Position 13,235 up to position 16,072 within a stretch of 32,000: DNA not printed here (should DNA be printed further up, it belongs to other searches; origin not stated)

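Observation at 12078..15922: Two-gene methyltransferase plus GHKL-ATPase/PD-(D/E)xK-nuclease module: candidate uncharacterised MORC/MutL-like restriction or defence system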

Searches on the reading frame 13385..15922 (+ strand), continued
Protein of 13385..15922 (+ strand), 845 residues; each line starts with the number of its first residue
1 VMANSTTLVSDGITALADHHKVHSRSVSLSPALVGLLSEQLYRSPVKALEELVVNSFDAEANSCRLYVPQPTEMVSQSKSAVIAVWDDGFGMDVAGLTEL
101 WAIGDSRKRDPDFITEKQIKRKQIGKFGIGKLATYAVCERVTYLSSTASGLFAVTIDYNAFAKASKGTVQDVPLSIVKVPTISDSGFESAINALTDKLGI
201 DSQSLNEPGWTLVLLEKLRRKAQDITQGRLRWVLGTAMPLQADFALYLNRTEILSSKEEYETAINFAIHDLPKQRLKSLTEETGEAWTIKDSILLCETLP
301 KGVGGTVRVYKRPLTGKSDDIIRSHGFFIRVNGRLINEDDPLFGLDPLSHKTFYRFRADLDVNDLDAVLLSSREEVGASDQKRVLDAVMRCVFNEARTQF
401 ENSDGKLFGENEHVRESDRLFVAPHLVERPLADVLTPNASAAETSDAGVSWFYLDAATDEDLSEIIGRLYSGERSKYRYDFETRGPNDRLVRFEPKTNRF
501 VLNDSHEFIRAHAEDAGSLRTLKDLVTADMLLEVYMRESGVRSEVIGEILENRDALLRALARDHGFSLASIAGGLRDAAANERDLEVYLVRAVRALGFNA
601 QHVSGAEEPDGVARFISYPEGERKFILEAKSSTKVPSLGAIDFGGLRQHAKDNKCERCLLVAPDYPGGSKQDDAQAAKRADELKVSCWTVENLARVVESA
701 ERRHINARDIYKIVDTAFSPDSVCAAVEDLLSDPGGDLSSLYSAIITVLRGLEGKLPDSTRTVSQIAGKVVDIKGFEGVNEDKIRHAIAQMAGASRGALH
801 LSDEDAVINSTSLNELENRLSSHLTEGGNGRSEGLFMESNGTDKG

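Call 37: fold_search(model_id=the predicted structure, library=pdb)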
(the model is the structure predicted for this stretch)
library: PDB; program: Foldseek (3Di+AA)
matches with E <= 10: 829; with E <= 0.001: 400
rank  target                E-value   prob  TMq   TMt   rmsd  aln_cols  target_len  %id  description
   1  9cdj_A                1.3e-11  1.00  0.24  0.40  10.4       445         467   13  MORC2 ATPase with DNA (released 2025-07-09)
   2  9cdh_A                1.3e-11  1.00  0.24  0.39  10.4       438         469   13  MORC2 PD mutant with DNA (released 2025-07-09)
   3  5tvu_A                3.8e-11  1.00  0.23  0.30  22.6       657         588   13  Crystal structure of mitochondrial Hsp90 (TRAP1) with ATP in absence of Mg (released 2018-03-14)
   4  9cdh_B                4.8e-11  1.00  0.24  0.39  10.5       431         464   14  MORC2 PD mutant with DNA (released 2025-07-09)
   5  4ipe_A                5.6e-11  1.00  0.23  0.30  22.9       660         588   13  Crystal structure of mitochondrial Hsp90 (TRAP1) with AMPPNP (released 2014-01-22)
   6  5tvw_A                6.7e-11  1.00  0.22  0.29  22.7       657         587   14  Crystal structure of mitochondrial Hsp90 (TRAP1) with ATP in absence of Mg, hemi-hydrolyzed (released 2018-03-14)
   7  6xg6_B                8.6e-11  1.00  0.22  0.28  21.2       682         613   12  Full-length human mitochondrial Hsp90 (TRAP1) with ADP-BeF3 (released 2020-09-30)
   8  6d14_A                1.0e-10  1.00  0.23  0.30  21.4       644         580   14  Zebrafish TRAP1 bound to AMPPNP and calcium in the asymmetric closed state (released 2018-04-25)
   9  7exp_B                1.5e-10  1.00  0.21  0.28  23.8       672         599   12  Crystal structure of zebrafish TRAP1 with AMPPNP and MitoQ (released 2022-01-05)
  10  9cdg_B                1.7e-10  1.00  0.21  0.33  11.9       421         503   12  MORC2 ATPase dead mutant - S87A (released 2025-07-09)
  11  5ofa_A                1.7e-10  1.00  0.24  0.35  16.4       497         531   13  Crystal structure of human MORC2 (residues 1-603) with spinal muscular atrophy mutation T424R (released 2018-02-14)
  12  5of9_A                1.8e-10  1.00  0.23  0.33  14.2       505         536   12  Crystal structure of human MORC2 (residues 1-603) (released 2018-02-14)
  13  5ofa_B                1.9e-10  1.00  0.21  0.31  16.7       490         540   13  Crystal structure of human MORC2 (residues 1-603) with spinal muscular atrophy mutation T424R (released 2018-02-14)
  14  5tvw_B                2.0e-10  1.00  0.21  0.27  23.9       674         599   13  Crystal structure of mitochondrial Hsp90 (TRAP1) with ATP in absence of Mg, hemi-hydrolyzed (released 2018-03-14)
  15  9cdj_B                2.2e-10  1.00  0.23  0.38  10.6       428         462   12  MORC2 ATPase with DNA (released 2025-07-09)
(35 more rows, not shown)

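Call 43: search_solved_structures(query=A3, max_evalue=0.01)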
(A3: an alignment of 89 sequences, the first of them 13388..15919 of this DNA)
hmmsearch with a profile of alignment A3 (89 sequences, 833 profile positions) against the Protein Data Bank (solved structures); distinct sequences matched with E-value up to 0.01: 134 (the best 60 are shown).
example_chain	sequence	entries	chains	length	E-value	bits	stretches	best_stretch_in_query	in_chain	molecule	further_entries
2xjj_A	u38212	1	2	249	1.9e-07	32.9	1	31-143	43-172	HEAT SHOCK PROTEIN HSP 90-ALPHA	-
3k97_A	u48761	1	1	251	2.4e-07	32.6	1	10-140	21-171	Heat shock protein HSP 90-alpha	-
6gqs_A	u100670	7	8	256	3.4e-07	32.1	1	30-140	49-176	Heat shock protein HSP 90-alpha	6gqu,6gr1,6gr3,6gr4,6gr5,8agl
9cdi_A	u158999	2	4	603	3.4e-07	32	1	45-170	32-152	ATPase MORC2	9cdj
5ofa_B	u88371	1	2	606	3.5e-07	32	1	45-170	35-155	MORC family CW-type zinc finger protein 2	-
5of9_A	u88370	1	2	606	3.5e-07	32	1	45-170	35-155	MORC family CW-type zinc finger protein 2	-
8jr7_A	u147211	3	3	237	3.5e-07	32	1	30-140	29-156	Heat shock protein HSP 90-alpha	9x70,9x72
8jra_A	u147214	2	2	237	3.6e-07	32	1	30-140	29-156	Heat shock protein HSP 90-alpha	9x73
2ccs_A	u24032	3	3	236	3.8e-07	31.9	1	30-140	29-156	HEAT SHOCK PROTEIN HSP-90 ALPHA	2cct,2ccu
3hhu_A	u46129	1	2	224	3.9e-07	31.9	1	30-140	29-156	Heat shock protein HSP 90-alpha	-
2yi0_A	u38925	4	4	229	4.1e-07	31.8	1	30-140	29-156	HEAT SHOCK PROTEIN HSP 90-ALPHA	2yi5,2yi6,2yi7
2k5b_A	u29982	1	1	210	4.2e-07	31.8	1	36-140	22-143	Heat shock protein HSP 90-alpha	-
2ye2_A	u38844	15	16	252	4.3e-07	31.7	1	30-140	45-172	HEAT SHOCK PROTEIN HSP 90-ALPHA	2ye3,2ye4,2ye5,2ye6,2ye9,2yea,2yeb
3d0b_A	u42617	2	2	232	4.3e-07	31.7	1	30-140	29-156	Heat shock protein HSP 90-alpha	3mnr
1byq_A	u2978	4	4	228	4.4e-07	31.7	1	31-140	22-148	PROTEIN (HEAT SHOCK PROTEIN 90) | HEAT SHOCK PROTEIN 90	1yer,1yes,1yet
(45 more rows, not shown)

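Call 58: search_dna_similar(query=window:13388-15919:+, collection=plasmids, mode=protein, max_rows=15)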
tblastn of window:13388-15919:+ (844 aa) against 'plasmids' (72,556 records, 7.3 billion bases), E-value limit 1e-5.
Records with a match: 3; places in all: 3; records where one place covers at least 80% of the query: 0.
Best place of each record, by identity: <60% 3.
By first word of the organism name: Salarchaeum 1; Acinetobacter 1; Pseudanabaena 1.
By predicted mobility (MOB-suite, as given by PLSDB): non-mobilizable 2; mobilizable 1.
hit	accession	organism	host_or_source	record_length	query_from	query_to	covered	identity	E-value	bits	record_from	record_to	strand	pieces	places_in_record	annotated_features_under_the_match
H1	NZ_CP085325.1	Salarchaeum japonicum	cell culture,commercial salt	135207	15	248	28%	25.5%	5e-13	81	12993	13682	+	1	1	ATP-binding protein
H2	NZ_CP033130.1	Acinetobacter wuhouensis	Culture,Sewage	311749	23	221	24%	24.6%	9e-6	57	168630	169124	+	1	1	ATP-binding protein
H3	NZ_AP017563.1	Pseudanabaena sp. ABRG5-3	-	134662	28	198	20%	27.0%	7e-9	68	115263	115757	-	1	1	sensor histidine kinase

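Call 69: find_homologous_proteins(query=P0018, max_evalue=1e-20)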
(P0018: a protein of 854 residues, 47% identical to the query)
Query P0018 (854 aa): 1020 proteins with E <= 1e-20 among 8000 candidates; the best 120 are listed.
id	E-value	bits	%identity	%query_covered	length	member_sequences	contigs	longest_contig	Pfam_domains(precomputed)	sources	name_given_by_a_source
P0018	0.0e+0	1919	100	100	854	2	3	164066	PF13589.13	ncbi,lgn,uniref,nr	ncbi:ATP-binding protein [Burkholderia stagnalis]|uniref:ATP-binding protein n=1 Tax=Burkholderia st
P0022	0.0e+0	1781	92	100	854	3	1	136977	PF13589.13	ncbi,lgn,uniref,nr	ncbi:ATP-binding protein [Burkholderia gladioli]|uniref:ATP-binding protein n=1 Tax=Burkholderia gla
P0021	0.0e+0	1340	69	100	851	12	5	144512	PF13589.13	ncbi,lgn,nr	ncbi:HSP90 family protein [Burkholderia pseudomallei]|nr:HSP90 family protein [Burkholderia pseudoma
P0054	0.0e+0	1242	65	99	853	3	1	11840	PF13589.13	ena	-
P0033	0.0e+0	1038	57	99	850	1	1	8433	PF13589.13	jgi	jgi:hypothetical protein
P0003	2.2e-254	864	50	98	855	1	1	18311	PF13589.13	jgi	-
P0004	8.4e-254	862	52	97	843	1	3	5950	PF13589.13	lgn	-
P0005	5.2e-251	853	50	97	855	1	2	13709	PF13589.13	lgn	-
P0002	7.7e-251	852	49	98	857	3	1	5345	PF13589.13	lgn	-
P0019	2.1e-236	805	48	97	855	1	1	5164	PF13589.13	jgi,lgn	jgi:hypothetical protein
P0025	6.6e-233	793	48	96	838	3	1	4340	PF13589.13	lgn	-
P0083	1.1e-232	792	48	95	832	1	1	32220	PF13589.13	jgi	jgi:hypothetical protein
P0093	1.9e-231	788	46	96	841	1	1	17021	PF13589.13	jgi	jgi:hypothetical protein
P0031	1.9e-230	785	48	93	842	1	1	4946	PF13589.13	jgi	jgi:hypothetical protein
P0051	2.1e-230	785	48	95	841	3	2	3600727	PF13589.13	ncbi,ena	-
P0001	2.6e-230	785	47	98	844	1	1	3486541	PF13589.13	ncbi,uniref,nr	ncbi:ATP-binding protein [Mucisphaera calidilacus]|uniref:Uncharacterized protein n=1 Tax=Mucisphaer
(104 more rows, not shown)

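Call 70: find_encoding_contigs(protein=P0021, flank=6000, max_places=3)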
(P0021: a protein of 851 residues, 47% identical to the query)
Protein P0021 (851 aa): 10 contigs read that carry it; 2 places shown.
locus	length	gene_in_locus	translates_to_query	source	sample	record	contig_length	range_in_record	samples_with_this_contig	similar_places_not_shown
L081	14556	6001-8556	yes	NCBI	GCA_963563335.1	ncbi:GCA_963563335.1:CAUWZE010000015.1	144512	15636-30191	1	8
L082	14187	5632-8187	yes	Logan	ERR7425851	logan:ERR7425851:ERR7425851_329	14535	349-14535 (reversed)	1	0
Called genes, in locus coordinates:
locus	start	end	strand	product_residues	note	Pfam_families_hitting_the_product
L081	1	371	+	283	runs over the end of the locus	PF13276:HTH_21, PF00665:rve, PF13683:rve_3, PF13333:rve_2 (faint)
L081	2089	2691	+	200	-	-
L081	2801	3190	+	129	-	-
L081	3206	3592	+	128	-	-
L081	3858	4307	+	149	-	-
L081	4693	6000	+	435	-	PF01555:N6_N4_Mtase, PF01170:UPF0020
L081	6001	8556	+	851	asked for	PF13589:HATPase_c_3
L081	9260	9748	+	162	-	-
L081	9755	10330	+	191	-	-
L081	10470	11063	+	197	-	PF00239:Resolvase, PF02796:HTH_7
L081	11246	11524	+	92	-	-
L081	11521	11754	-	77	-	-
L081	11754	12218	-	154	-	-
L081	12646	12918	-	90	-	-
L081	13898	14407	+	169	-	PF00583:Acetyltransf_1, PF13673:Acetyltransf_10 (weak), PF13508:Acetyltransf_7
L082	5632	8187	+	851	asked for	PF13589:HATPase_c_3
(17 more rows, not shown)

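Call 71: find_encoding_contigs(protein=P0086, flank=6000, max_places=2)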
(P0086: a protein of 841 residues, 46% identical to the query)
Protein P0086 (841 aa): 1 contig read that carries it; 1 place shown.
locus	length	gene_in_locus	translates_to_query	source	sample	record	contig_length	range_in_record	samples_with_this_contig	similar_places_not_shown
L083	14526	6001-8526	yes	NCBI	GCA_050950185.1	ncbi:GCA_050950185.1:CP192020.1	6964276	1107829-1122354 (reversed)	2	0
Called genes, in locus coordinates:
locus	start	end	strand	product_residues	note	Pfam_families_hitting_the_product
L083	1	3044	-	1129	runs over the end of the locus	PF13191:AAA_16, PF13401:AAA_22 (weak)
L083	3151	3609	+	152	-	PF12728:HTH_17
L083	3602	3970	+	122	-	PF13788:DUF4180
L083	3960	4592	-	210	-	PF21790:OGG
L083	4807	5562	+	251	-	-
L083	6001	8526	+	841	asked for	PF13589:HATPase_c_3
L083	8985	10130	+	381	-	PF00145:DNA_methylase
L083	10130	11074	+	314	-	PF03852:Vsr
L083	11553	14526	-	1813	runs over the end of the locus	PF00270:DEAD, PF27116:YjiV_N, PF00271:Helicase_C (weak), PF09369:MZB (weak)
